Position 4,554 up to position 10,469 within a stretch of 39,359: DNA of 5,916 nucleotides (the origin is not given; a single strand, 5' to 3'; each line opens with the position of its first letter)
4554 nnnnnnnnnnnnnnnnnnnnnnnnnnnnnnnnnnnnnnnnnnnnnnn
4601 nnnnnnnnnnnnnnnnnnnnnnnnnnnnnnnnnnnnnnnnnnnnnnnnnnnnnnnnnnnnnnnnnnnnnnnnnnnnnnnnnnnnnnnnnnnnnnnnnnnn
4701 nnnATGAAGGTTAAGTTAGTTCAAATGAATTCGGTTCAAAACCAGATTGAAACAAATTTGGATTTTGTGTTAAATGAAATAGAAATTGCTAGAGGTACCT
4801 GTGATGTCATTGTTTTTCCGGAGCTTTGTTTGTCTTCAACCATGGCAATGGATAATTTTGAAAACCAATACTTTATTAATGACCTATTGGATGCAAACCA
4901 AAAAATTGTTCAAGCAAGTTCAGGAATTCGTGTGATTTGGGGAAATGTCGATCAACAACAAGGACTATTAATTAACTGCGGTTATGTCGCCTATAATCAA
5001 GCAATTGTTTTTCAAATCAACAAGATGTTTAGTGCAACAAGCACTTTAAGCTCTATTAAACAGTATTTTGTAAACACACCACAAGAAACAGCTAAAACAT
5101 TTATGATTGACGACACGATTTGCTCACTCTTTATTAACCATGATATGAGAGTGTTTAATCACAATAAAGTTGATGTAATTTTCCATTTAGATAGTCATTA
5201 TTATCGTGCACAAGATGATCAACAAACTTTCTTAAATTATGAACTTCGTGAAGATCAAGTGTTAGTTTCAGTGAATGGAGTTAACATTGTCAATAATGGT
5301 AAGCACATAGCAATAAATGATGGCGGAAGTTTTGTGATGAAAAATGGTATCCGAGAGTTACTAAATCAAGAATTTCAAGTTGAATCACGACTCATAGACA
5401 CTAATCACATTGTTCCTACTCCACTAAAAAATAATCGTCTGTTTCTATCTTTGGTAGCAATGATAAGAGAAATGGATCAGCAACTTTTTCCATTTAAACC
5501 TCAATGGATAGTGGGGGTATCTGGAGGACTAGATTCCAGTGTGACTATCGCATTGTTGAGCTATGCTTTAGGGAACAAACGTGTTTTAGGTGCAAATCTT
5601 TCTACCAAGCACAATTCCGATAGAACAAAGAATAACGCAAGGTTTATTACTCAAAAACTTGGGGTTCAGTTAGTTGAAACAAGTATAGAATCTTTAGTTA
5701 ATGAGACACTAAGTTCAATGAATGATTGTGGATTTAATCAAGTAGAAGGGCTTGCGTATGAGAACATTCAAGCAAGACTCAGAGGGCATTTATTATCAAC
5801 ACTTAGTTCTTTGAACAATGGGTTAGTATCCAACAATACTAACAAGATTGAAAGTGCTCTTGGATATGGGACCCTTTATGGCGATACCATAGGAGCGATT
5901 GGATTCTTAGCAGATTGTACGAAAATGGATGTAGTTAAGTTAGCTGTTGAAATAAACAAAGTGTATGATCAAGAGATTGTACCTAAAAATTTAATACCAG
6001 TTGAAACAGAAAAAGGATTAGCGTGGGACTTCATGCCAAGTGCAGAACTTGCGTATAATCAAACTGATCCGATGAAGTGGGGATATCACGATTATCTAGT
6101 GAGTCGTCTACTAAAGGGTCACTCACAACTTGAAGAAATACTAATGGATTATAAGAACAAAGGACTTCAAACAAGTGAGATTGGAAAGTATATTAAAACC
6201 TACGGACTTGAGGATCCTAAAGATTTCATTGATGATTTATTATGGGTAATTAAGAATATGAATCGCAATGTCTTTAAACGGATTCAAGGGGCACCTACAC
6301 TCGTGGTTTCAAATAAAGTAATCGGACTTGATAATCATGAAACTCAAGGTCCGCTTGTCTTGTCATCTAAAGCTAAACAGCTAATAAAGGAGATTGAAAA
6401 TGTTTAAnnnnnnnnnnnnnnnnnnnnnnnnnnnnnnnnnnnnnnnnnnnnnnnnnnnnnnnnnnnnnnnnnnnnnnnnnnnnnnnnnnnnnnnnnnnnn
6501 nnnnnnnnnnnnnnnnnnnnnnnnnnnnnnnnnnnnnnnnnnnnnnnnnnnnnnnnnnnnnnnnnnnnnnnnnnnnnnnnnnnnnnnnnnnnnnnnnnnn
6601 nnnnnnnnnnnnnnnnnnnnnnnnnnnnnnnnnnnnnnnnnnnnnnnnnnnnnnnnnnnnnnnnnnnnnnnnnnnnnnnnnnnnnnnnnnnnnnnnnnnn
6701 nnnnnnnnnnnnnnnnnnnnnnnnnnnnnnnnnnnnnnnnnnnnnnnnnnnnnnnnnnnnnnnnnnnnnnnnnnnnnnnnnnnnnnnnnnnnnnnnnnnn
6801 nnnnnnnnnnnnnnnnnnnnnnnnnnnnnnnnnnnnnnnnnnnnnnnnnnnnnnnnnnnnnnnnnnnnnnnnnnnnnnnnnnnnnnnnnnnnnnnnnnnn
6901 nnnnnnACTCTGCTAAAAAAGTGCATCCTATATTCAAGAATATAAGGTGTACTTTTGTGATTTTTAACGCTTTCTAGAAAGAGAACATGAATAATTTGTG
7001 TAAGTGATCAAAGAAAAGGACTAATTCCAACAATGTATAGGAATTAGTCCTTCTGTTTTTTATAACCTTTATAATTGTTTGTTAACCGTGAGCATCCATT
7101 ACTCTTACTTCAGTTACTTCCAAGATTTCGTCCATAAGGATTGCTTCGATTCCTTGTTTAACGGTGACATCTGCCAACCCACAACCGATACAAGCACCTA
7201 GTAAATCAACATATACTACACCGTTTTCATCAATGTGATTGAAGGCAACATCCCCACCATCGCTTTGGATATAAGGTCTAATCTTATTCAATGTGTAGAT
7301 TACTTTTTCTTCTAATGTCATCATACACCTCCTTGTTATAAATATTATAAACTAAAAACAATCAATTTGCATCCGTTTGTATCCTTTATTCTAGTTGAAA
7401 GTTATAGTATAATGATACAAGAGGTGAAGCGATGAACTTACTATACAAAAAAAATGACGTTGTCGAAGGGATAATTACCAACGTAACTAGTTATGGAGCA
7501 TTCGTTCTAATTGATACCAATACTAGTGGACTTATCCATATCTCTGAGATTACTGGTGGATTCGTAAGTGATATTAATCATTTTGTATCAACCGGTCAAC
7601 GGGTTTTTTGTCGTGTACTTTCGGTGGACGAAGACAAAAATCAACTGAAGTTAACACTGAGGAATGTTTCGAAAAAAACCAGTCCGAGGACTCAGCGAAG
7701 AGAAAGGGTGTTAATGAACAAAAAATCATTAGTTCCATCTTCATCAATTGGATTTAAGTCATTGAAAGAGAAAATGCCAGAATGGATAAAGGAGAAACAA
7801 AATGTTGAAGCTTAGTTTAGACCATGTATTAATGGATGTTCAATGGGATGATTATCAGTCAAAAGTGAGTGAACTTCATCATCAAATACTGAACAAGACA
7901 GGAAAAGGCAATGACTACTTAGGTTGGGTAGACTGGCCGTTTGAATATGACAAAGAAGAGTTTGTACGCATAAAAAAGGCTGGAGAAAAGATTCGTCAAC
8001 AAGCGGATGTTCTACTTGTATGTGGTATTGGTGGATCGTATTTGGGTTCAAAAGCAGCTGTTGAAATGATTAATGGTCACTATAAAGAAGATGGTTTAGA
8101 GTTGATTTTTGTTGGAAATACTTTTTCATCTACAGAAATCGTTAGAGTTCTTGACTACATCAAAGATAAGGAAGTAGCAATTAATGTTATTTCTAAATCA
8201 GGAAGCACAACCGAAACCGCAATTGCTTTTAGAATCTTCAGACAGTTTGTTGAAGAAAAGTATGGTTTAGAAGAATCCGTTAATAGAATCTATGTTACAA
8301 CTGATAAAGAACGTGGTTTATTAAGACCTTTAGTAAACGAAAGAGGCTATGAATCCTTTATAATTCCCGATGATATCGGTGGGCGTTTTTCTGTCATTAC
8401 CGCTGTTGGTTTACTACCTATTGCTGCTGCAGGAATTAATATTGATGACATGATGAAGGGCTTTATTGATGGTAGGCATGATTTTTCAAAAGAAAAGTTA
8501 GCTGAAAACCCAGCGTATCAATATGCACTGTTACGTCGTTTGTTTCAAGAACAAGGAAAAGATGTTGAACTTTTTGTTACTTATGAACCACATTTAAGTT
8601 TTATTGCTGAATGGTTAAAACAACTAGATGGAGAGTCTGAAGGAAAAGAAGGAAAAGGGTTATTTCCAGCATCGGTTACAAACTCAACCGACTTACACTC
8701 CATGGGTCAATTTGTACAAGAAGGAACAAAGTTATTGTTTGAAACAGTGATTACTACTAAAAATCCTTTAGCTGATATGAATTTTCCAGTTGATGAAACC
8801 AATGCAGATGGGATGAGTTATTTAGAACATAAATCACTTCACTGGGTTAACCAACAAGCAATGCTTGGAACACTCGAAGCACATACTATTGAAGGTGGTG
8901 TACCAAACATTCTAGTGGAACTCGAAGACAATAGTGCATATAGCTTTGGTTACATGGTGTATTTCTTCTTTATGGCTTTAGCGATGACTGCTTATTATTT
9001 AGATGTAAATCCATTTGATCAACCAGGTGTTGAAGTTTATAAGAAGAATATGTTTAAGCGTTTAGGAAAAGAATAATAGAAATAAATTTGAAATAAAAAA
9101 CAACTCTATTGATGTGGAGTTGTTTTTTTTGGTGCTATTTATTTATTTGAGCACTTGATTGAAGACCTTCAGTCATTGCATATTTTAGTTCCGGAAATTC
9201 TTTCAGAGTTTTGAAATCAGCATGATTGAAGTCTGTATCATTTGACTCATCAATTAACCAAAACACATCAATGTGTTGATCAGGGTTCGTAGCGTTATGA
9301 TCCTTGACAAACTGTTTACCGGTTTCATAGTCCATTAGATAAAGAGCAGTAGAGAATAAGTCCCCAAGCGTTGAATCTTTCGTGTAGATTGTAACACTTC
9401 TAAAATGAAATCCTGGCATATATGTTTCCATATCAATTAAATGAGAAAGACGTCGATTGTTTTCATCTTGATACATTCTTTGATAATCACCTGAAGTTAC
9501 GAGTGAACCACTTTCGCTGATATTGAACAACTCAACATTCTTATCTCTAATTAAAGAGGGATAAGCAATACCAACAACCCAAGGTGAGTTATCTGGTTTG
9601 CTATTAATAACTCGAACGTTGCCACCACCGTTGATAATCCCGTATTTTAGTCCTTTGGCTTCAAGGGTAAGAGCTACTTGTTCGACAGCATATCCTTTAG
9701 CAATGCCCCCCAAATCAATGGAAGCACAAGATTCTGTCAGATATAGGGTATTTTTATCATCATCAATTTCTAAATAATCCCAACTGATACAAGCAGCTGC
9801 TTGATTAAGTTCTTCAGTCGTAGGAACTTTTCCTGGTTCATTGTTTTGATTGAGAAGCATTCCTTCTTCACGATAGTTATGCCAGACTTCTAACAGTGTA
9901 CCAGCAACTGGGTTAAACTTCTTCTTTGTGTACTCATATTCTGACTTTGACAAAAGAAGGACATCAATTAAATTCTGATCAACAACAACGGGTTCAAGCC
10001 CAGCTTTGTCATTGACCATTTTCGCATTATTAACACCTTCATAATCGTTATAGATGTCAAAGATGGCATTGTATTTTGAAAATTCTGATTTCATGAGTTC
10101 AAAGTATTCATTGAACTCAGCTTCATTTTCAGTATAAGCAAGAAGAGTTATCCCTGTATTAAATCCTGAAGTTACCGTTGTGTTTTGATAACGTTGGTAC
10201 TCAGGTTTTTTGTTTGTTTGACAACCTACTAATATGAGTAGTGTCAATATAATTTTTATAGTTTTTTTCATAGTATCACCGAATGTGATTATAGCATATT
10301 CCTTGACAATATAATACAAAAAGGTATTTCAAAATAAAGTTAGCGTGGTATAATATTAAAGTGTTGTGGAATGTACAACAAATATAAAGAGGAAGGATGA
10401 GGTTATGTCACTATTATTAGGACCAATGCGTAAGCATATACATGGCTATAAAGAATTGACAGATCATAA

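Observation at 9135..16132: Rnf locus rebuilt around extra extracytoplasmic flavin domains: candidate multi-flavin electron conduit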

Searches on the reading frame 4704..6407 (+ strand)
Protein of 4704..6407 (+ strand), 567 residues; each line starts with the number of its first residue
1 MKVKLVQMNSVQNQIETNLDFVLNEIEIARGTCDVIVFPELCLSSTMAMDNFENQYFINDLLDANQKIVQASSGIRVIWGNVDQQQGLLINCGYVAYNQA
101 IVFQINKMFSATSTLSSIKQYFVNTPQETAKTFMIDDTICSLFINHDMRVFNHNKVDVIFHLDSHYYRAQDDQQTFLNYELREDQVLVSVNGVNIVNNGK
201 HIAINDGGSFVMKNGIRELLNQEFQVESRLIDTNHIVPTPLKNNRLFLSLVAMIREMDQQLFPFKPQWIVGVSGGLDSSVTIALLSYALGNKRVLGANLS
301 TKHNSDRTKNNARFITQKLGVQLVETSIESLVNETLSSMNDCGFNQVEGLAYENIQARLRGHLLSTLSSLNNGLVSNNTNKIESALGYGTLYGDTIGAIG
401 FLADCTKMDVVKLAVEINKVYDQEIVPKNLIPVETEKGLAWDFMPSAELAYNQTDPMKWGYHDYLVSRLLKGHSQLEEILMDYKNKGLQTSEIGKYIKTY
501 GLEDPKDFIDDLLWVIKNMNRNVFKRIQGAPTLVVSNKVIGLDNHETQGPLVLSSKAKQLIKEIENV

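Call 41: search_protein_families(library=pfam, proteins=[window:4704-6407:+], max_evalue=0.001)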
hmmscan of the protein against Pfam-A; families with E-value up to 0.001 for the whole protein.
window:4704-6407:+ (567 aa): 1 family
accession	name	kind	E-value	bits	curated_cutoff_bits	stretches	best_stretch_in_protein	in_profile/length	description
PF02540.23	NAD_synthase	-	8.6e-31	107.3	21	1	267-481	20-216/242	NAD synthase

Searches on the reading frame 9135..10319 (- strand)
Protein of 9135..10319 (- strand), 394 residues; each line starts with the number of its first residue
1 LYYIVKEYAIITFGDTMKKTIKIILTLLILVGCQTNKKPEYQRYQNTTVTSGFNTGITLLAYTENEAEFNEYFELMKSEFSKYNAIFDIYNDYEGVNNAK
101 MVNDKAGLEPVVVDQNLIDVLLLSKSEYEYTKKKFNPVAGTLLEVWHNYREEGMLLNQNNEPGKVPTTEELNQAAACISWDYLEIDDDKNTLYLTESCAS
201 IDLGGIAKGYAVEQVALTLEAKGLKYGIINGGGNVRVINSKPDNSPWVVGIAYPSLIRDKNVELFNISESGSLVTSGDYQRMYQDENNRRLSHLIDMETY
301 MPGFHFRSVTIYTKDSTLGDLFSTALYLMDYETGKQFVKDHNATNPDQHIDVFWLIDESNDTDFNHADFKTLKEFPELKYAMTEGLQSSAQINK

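Call 3: search_protein_families(library=pfam, proteins=[window:9135-10319:-], max_evalue=0.01)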
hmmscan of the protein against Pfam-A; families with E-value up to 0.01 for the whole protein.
window:9135-10319:- (394 aa): 1 family
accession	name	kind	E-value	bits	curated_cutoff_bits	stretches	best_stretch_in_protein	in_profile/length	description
PF02424.20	ApbE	-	1.8e-57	195.3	25.6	1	57-341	5-258/266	ApbE family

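Call 4: search_protein_families(library=ncbifam, proteins=[window:9135-10319:-], max_evalue=0.01)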
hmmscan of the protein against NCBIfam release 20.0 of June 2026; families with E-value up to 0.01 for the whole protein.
window:9135-10319:- (394 aa): 1 family
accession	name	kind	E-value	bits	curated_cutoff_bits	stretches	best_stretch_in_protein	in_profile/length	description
NF007774.0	PRK10461.1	equivalog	1.2e-21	77.1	498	1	19-341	6-320/351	FAD:protein FMN transferase ApbE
